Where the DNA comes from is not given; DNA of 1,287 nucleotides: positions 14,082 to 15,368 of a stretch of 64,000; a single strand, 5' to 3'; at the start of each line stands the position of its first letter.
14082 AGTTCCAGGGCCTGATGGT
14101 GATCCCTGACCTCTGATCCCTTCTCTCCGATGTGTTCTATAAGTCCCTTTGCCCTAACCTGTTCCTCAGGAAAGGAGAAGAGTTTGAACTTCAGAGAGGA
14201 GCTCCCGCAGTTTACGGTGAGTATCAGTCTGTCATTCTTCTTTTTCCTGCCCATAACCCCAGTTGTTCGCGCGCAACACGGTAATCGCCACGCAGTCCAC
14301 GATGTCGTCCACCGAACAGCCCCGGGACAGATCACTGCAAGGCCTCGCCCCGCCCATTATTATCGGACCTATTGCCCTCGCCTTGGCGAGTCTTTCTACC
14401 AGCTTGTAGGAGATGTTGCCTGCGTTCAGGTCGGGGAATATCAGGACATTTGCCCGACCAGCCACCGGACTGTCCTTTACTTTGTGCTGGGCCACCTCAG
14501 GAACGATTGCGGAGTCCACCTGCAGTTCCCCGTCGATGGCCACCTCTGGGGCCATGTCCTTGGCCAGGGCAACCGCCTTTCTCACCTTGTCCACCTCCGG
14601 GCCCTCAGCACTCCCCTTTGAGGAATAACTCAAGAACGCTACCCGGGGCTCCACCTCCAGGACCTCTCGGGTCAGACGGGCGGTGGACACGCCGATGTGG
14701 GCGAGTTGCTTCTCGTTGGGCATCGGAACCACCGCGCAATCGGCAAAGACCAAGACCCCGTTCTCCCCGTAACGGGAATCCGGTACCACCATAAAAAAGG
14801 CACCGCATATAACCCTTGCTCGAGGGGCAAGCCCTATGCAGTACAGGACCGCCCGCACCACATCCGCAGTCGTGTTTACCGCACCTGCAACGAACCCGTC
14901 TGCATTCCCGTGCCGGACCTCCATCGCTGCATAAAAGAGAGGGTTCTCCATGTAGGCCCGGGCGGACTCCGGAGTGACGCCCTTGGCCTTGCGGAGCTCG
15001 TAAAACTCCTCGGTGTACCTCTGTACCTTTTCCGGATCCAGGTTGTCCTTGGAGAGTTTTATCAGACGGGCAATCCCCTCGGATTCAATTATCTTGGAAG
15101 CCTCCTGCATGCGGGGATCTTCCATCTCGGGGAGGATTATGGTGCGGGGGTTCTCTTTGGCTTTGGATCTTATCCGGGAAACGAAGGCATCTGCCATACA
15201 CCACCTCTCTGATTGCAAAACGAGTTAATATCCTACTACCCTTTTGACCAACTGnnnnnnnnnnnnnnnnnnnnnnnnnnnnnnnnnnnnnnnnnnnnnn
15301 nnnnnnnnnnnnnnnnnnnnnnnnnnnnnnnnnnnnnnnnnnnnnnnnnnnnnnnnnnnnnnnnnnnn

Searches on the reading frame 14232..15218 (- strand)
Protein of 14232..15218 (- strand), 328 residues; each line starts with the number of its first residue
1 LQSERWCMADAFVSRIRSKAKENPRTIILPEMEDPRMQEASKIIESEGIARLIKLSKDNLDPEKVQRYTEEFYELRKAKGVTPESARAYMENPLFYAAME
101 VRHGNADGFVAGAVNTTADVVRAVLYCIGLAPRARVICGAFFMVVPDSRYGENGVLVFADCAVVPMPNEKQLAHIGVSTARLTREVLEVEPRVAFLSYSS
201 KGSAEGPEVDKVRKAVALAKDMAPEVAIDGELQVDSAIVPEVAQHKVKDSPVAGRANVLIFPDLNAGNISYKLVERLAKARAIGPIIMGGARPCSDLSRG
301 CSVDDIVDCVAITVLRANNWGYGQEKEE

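Call 35: search_protein_families(library=pfam, proteins=[window:14232-15218:-], max_evalue=0.00001)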
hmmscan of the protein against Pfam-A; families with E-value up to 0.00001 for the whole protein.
window:14232-15218:- (328 aa): 1 family
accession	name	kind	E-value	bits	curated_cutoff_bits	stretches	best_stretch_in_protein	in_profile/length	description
PF01515.24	PTA_PTB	-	1e-104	350.8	24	1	12-314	2-319/319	Phosphate acetyl/butaryl transferase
